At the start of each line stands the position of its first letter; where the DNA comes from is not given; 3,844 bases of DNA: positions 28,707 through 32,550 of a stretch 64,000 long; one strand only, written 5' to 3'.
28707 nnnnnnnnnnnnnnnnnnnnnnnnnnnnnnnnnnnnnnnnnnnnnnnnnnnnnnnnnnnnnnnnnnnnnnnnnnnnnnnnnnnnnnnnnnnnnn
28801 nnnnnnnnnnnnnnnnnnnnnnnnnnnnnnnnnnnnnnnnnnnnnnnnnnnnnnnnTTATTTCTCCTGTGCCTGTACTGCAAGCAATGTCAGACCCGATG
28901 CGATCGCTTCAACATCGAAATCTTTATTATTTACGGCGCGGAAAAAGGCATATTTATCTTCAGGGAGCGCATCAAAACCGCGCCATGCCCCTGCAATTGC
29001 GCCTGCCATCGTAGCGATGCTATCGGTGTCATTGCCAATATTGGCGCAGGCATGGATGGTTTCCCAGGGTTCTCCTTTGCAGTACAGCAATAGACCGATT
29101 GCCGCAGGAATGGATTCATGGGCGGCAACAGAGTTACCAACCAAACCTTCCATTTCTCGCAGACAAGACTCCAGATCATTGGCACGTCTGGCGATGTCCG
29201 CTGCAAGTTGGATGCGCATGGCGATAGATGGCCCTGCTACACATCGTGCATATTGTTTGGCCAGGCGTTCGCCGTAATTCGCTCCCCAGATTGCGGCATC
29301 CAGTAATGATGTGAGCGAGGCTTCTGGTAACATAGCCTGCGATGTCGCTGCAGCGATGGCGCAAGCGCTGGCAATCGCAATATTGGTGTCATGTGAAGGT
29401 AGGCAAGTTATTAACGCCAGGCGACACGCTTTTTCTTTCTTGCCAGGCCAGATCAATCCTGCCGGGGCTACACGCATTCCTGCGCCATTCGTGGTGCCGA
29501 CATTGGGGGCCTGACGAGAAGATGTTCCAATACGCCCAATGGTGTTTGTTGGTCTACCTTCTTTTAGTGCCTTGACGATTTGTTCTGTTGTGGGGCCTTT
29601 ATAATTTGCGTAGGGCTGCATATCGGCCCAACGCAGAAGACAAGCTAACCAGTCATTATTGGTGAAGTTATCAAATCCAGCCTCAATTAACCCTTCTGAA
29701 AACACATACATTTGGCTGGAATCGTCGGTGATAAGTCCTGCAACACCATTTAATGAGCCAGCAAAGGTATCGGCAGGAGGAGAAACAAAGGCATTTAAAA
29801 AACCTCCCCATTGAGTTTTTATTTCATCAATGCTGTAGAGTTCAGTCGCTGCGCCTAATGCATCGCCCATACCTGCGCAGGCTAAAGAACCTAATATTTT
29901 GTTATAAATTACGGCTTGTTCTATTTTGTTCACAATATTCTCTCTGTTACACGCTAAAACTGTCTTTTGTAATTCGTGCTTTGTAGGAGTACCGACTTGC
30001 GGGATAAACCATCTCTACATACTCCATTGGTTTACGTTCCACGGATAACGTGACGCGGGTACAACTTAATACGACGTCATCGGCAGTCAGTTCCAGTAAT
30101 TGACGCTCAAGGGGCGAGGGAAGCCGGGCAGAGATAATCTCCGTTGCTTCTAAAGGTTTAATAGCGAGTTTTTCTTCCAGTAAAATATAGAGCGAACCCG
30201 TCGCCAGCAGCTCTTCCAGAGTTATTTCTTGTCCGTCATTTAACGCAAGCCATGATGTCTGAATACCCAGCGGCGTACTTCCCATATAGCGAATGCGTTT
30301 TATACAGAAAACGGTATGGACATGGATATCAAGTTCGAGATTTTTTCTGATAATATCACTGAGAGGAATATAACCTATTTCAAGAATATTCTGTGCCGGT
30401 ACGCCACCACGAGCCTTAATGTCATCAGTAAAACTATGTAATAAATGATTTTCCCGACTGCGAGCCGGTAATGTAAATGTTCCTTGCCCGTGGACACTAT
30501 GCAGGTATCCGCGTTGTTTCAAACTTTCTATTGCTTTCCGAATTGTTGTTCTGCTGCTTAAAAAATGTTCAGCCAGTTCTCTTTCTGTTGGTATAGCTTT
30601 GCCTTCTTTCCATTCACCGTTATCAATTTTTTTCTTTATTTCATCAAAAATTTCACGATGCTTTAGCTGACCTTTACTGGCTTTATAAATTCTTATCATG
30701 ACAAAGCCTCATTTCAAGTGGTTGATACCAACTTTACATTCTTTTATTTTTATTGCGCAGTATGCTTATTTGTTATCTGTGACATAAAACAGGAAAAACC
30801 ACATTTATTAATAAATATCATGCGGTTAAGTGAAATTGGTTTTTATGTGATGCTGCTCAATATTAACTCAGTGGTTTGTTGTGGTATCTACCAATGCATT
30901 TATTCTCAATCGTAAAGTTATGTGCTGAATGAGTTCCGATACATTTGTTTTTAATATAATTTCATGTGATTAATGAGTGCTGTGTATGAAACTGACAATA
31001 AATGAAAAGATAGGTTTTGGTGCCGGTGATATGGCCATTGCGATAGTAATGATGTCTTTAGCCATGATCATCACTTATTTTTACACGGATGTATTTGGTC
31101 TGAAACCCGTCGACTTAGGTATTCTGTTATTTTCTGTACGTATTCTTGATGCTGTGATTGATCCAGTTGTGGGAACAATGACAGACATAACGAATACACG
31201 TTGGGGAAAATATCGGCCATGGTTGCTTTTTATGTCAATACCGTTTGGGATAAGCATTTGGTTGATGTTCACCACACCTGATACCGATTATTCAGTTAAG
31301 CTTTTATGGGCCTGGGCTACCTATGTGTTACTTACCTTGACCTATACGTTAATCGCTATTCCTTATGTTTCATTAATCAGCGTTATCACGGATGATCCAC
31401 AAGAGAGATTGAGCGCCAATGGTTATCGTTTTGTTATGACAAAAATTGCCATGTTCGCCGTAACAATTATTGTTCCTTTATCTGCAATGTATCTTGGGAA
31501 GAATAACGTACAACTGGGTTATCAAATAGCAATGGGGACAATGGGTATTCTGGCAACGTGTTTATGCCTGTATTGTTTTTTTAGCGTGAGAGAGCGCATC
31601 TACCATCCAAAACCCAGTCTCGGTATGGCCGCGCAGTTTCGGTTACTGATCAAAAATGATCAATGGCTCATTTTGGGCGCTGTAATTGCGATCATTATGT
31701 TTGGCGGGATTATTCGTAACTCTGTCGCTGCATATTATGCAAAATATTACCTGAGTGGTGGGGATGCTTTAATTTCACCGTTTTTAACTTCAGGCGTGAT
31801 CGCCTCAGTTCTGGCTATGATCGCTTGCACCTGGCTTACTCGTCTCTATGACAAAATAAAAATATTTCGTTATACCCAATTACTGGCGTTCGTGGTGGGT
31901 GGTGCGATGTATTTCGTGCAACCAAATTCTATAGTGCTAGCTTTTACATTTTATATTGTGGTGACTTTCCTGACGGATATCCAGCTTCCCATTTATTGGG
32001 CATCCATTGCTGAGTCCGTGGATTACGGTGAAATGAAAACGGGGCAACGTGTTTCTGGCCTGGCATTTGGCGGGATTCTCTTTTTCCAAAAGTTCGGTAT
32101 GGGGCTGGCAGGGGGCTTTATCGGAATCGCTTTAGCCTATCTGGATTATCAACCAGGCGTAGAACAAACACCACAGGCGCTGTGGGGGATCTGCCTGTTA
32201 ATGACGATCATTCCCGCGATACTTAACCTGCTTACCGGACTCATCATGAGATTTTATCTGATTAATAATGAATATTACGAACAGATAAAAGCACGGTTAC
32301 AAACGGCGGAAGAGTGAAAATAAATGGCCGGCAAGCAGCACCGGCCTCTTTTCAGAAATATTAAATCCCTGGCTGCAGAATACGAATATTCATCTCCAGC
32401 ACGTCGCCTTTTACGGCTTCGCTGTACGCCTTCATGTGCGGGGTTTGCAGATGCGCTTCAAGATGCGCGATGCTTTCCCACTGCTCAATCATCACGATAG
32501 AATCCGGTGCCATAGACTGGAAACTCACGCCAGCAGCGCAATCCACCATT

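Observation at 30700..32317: Divergent GPH symporter with paired TGGT-N4-ACCA operator-like palindromes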

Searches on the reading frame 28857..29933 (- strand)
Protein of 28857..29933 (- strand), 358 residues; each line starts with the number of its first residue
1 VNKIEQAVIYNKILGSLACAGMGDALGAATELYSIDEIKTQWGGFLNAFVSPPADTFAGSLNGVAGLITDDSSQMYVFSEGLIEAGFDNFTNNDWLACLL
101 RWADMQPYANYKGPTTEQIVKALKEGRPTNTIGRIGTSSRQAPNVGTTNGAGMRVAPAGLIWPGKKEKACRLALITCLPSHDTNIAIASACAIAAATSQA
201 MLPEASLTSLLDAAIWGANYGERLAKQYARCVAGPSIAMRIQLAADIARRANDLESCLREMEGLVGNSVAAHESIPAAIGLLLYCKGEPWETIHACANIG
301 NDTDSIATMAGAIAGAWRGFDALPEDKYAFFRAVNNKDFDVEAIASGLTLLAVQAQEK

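Call 6: search_protein_families(proteins=[window:28857-29933:-], library=ncbifam, max_evalue=0.001)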
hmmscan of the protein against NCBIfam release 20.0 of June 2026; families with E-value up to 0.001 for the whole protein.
window:28857-29933:- (358 aa): 2 families
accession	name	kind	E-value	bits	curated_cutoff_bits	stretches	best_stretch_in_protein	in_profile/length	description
TIGR02662.1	dinitro_DRAG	equivalog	7e-11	41.9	337.05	1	14-198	6-170/287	ADP-ribosyl-[dinitrogen reductase] hydrolase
NF041672.1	ADPriboarghdlase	equivalog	5e-05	22.2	490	1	293-326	304-337/361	ADP-ribosylarginine hydrolase Tri1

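Call 48: search_solved_structures(query=window:28857-29933:-, max_evalue=0.001)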
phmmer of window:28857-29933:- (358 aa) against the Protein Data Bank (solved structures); distinct sequences matched with E-value up to 0.001: 13.
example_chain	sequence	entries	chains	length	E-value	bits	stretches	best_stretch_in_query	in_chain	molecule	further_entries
1t5j_A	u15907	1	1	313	2.9e-21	79.2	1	10-337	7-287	Hypothetical protein MJ1187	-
9rfd_A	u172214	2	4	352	3.2e-10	42.8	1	148-326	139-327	ADP-ribosylhydrolase ARH3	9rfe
2foz_A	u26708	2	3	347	3.4e-10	42.8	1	148-326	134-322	ADP-ribosylhydrolase like 2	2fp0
6d36_C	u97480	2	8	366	3.4e-10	42.8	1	148-326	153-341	Poly(ADP-ribose) glycohydrolase ARH3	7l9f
5zqy_A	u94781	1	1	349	3.5e-10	42.7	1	148-326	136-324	Poly(ADP-ribose) glycohydrolase ARH3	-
2g4k_A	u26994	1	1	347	3.6e-10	42.7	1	148-326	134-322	ADP-ribosylhydrolase 3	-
7akr_AAA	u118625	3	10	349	5.8e-10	42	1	148-326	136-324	ADP-ribose glycohydrolase ARH3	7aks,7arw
7l9h_C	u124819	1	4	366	7.2e-10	41.7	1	148-326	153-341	ADP-ribose glycohydrolase ARH3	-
6d3a_C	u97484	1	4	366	1.2e-09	40.9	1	148-326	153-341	Poly(ADP-ribose) glycohydrolase ARH3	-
2qty_A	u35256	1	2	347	1.8e-09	40.4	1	148-326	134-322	Poly(ADP-ribose) glycohydrolase ARH3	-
7l9i_C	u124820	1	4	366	4.5e-09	39.1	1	148-326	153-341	ADP-ribose glycohydrolase ARH3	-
6g1p_A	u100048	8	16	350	1.1e-07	34.5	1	148-324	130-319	ADP-ribosylhydrolase like 2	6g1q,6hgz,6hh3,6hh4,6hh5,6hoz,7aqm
2cwc_A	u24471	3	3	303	3.3e-05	26.4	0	278-348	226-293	ADP-ribosylglycohydrolase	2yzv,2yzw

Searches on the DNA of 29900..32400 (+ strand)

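Call 5: search_dna_similar(query=window:29900-32400:+, collection=ecoli_genomes, mode=near, max_rows=15, rows=spread)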
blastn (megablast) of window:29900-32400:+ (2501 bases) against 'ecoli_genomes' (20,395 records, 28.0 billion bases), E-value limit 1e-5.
Records with a match: 761; places in all: 764; records where one place covers at least 80% of the query: 406.
Genomes with a match: 761 of 5426; with a place that covers at least 80% of the query: 406. Places per genome that has any: lowest 1, median 1, highest 2. On chromosomes: 764 places; on plasmids: 0.
Best place of each record, by identity: >=99% 252; 95-99% 78; 90-95% 431.
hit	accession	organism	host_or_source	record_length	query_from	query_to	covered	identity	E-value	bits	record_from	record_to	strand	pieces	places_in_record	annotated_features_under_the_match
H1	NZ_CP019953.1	Escherichia coli M8 strain M8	Mus musculus C57Bl/6J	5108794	1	2501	100%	100.0%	0e+0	4619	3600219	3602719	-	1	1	MFS transporter | GntR family transcriptional regulator | ygiN: putative quinol monooxygenase | ADP-ribosylglycohydrolase family protein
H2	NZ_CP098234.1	Escherichia coli strain ZYB39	bovine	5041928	1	2501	100%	100.0%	0e+0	4619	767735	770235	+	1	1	MFS transporter | GntR family transcriptional regulator | ygiN: putative quinol monooxygenase | ADP-ribosylglycohydrolase family protein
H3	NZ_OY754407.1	Escherichia coli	-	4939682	1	2501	100%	100.0%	0e+0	4619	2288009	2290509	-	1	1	MFS transporter | GntR family transcriptional regulator | ygiN: putative quinol monooxygenase | ADP-ribosylglycohydrolase family protein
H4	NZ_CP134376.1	Escherichia coli strain TUM12355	Chicken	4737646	1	2501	100%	100.0%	0e+0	4614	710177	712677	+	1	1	MFS transporter | GntR family transcriptional regulator | ygiN: putative quinol monooxygenase | ADP-ribosylglycohydrolase family protein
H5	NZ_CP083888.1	Escherichia coli strain NDM1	Homo sapiens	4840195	1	2501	100%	97.8%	0e+0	4309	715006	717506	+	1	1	MFS transporter | GntR family transcriptional regulator | ygiN: putative quinol monooxygenase | ADP-ribosylglycohydrolase family protein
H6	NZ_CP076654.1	Escherichia coli strain NC19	duck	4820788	1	2501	100%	97.7%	0e+0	4298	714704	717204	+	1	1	MFS transporter | GntR family transcriptional regulator | ygiN: putative quinol monooxygenase | ADP-ribosylglycohydrolase family protein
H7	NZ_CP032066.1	Escherichia coli strain E166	Avian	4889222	1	2387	95%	94.5%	0e+0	3683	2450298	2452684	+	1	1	MFS transporter | GntR family transcriptional regulator | ADP-ribosylglycohydrolase family protein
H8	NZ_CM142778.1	Escherichia coli strain GPEC1354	chicken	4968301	1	2387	95%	94.5%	0e+0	3677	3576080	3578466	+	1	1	MFS transporter | GntR family transcriptional regulator | ADP-ribosylglycohydrolase family protein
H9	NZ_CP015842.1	Escherichia coli O157:H7 strain FRIK2533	water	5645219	2427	2501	3%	93.3%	5e-20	110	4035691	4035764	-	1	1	ygiN: putative quinol monooxygenase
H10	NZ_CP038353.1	Escherichia coli O157:H7 strain F8797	missing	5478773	2427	2501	3%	93.3%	5e-20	110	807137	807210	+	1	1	ygiN: putative quinol monooxygenase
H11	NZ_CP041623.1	Escherichia coli O157:H7 strain ATCC 43888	Homo sapiens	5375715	2427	2501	3%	93.3%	5e-20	110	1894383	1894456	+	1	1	ygiN: putative quinol monooxygenase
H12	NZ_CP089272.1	Escherichia coli O157:H7 strain M1300706001A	Homo sapiens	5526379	2427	2501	3%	93.3%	5e-20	110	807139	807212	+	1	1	ygiN: putative quinol monooxygenase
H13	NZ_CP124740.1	Escherichia coli O157:H7 str. EDL933 strain EDL933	Homo sapiens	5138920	2427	2501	3%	93.3%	5e-20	110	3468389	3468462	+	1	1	ygiN: putative quinol monooxygenase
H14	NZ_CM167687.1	Escherichia coli strain NCCP 13907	Homo sapiens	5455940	2427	2501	3%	93.3%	5e-20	110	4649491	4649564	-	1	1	ygiN: putative quinol monooxygenase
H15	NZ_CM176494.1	Escherichia coli strain Eco_24-2013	canine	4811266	2462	2501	2%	100.0%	2e-9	75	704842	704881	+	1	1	ygiN: putative quinol monooxygenase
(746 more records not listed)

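Call 7: get_annotated_region(hit=H1, flank=8000)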
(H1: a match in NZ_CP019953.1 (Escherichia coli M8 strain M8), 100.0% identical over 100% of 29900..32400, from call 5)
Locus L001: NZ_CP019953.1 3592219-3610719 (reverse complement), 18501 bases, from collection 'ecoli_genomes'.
description: Escherichia coli M8 chromosome, complete genome
organism: Escherichia coli M8 strain M8 (NCBI taxid 1392854)
replicon: chromosome; assembly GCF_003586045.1
host: Mus musculus C57Bl/6J; source: ob/ob mice; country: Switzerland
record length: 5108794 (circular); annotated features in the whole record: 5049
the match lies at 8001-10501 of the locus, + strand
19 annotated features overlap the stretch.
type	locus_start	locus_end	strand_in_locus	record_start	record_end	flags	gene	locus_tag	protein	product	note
CDS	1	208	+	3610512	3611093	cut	yqiA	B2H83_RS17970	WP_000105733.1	esterase YqiA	-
CDS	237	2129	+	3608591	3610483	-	parE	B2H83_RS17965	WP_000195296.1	DNA topoisomerase IV subunit B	-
CDS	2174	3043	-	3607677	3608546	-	-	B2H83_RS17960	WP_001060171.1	DUF2608 domain-containing protein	-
CDS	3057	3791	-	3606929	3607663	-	-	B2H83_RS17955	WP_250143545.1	oligogalacturonate-specific porin KdgM family protein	-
CDS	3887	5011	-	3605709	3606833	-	-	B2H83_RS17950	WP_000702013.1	esterase-like activity of phytase family protein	-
CDS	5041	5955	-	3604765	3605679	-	-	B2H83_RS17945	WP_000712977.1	carbohydrate kinase family protein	-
CDS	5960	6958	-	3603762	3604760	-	-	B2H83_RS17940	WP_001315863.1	SIS domain-containing protein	-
CDS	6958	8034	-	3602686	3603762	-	-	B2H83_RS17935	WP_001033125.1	ADP-ribosylglycohydrolase family protein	-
CDS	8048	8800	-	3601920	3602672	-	-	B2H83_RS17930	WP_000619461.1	GntR family transcriptional regulator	-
CDS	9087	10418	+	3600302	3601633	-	-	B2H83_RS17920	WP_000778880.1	MFS transporter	-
CDS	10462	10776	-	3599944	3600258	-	ygiN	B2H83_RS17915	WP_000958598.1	putative quinol monooxygenase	-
CDS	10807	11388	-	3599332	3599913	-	mdaB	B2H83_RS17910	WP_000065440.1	NADPH:quinone oxidoreductase MdaB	-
CDS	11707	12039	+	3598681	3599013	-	ygiZ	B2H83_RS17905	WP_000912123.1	DUF2645 family protein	-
CDS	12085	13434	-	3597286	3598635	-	qseC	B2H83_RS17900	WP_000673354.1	quorum sensing histidine kinase QseC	-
CDS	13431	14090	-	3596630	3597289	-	qseB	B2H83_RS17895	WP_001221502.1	quorum sensing response regulator transcription factor QseB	-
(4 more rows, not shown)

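Call 8: get_annotated_region(hit=H7, flank=8000)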
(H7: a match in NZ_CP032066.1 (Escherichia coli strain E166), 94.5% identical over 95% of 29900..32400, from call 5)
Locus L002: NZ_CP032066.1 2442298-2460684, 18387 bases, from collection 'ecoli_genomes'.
description: Escherichia coli strain E166 chromosome, complete genome
organism: Escherichia coli strain E166 (NCBI taxid 562)
replicon: chromosome; assembly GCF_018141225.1
host: Avian; source: -; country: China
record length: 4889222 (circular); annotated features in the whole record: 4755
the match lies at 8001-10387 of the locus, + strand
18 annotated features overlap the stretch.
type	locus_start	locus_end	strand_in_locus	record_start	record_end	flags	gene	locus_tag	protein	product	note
CDS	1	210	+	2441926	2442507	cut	yqiA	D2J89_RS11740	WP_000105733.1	esterase YqiA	-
CDS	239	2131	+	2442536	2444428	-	parE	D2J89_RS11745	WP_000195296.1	DNA topoisomerase IV subunit B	-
CDS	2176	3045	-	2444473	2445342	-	-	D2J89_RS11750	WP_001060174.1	DUF2608 domain-containing protein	-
CDS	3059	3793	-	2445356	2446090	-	-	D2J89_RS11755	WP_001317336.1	porin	-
CDS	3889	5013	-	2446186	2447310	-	-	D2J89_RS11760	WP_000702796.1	esterase-like activity of phytase family protein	-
CDS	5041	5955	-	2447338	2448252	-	-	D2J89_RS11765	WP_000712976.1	carbohydrate kinase family protein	-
CDS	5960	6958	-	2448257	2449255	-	-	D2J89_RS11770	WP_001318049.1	SIS domain-containing protein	-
CDS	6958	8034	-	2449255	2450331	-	-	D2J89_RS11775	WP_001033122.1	ADP-ribosylglycohydrolase family protein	-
CDS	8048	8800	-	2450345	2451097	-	-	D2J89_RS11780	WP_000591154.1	GntR family transcriptional regulator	-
CDS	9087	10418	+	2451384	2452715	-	-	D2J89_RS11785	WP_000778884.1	MFS transporter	-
CDS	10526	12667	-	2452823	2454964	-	-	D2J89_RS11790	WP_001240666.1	TonB-dependent siderophore receptor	-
CDS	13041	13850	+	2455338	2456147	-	-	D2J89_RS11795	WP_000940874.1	ABC transporter ATP-binding protein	-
CDS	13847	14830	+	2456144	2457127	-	-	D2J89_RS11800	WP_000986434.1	FecCD family ABC transporter permease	-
CDS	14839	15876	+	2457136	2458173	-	-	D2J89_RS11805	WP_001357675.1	FecCD family ABC transporter permease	-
CDS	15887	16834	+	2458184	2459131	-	-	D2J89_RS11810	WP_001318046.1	iron-siderophore ABC transporter substrate-binding protein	-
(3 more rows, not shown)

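Call 53: search_rna_families(source=window, start=30600, end=31100, threshold=evalue, max_evalue=1)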
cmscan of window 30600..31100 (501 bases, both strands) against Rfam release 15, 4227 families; matches with E-value up to 1: 0.
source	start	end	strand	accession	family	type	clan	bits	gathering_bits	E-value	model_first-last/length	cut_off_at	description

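Call 71: search_dna_similar(query=window:30700-30985:+, collection=ecoli_genomes, mode=near, max_rows=8, rows=spread)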
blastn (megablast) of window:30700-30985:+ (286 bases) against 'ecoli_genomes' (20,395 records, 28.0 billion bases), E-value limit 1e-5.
Records with a match: 408; places in all: 410; records where one place covers at least 80% of the query: 407.
Genomes with a match: 408 of 5426; with a place that covers at least 80% of the query: 407. Places per genome that has any: lowest 1, median 1, highest 2. On chromosomes: 410 places; on plasmids: 0.
Best place of each record, by identity: >=99% 207; 95-99% 67; 90-95% 12; 80-90% 122.
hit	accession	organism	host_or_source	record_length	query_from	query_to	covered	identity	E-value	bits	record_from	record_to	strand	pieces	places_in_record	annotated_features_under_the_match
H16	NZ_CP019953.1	Escherichia coli M8 strain M8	Mus musculus C57Bl/6J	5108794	1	286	100%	100.0%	3e-147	529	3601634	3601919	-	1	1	none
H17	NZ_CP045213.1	Escherichia coli strain EH41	Homo sapiens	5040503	1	286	100%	100.0%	3e-147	529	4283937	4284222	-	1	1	none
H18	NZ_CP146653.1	Escherichia coli strain MS 119-7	Homo sapiens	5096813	1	286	100%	100.0%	3e-147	529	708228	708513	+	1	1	none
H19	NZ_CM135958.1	Escherichia coli strain HE302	Chicken feces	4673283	1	286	100%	100.0%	3e-147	529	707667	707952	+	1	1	none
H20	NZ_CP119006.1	Escherichia coli strain CE0021a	Bos taurus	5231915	1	286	100%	95.1%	8e-124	451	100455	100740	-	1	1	none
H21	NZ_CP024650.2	Escherichia coli strain BH100 substr. MG2014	Homo sapiens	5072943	1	286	100%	88.9%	8e-94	351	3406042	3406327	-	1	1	none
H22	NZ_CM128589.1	Escherichia coli strain 200177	Homo sapiens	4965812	1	286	100%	88.9%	8e-94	351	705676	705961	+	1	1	none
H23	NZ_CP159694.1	Escherichia coli strain Z142-3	hospital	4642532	1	195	68%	98.0%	6e-90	339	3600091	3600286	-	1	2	none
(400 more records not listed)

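Call 72: get_annotated_region(hit=H23, flank=3000)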
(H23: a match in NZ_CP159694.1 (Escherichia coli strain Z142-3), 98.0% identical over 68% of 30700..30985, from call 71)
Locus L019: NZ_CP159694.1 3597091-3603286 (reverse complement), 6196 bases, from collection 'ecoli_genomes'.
description: Escherichia coli strain Z142-3 chromosome, complete genome
organism: Escherichia coli strain Z142-3 (NCBI taxid 562)
replicon: chromosome; assembly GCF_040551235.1
host: -; source: hospital; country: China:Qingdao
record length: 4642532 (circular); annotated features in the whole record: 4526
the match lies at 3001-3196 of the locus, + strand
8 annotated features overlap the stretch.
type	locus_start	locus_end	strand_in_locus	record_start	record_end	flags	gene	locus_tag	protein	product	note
CDS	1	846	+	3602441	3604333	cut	parE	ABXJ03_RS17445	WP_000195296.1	DNA topoisomerase IV subunit B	-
CDS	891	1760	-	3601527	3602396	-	-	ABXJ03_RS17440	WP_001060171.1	DUF2608 domain-containing protein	-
CDS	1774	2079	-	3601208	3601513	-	-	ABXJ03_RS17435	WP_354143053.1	oligogalacturonate-specific porin KdgM family protein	-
CDS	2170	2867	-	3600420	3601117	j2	-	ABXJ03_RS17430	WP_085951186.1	IS1 family transposase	programmed frameshift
CDS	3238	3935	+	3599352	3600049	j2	-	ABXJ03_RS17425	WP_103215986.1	IS1-like element IS1A family transposase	programmed frameshift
CDS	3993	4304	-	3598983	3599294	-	-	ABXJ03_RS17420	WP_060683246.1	hypothetical protein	-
CDS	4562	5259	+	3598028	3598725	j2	-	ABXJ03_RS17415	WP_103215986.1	IS1-like element IS1A family transposase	programmed frameshift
CDS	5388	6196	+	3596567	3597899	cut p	-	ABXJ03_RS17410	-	MFS transporter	frameshifted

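Call 73: get_annotated_region(hit=H20, flank=60)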
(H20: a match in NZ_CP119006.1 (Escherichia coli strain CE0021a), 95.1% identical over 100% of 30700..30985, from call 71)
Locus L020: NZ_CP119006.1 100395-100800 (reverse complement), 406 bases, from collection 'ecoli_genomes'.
description: Escherichia coli strain CE0021a chromosome, complete genome
organism: Escherichia coli strain CE0021a (NCBI taxid 562)
replicon: chromosome; assembly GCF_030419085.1
host: Bos taurus; source: feces; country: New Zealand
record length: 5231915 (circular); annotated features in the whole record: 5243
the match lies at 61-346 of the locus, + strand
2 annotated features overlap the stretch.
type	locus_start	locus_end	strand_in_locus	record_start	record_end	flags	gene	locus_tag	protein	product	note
CDS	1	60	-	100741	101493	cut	-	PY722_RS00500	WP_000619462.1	GntR family transcriptional regulator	-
CDS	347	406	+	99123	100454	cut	-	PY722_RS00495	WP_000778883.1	MFS transporter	-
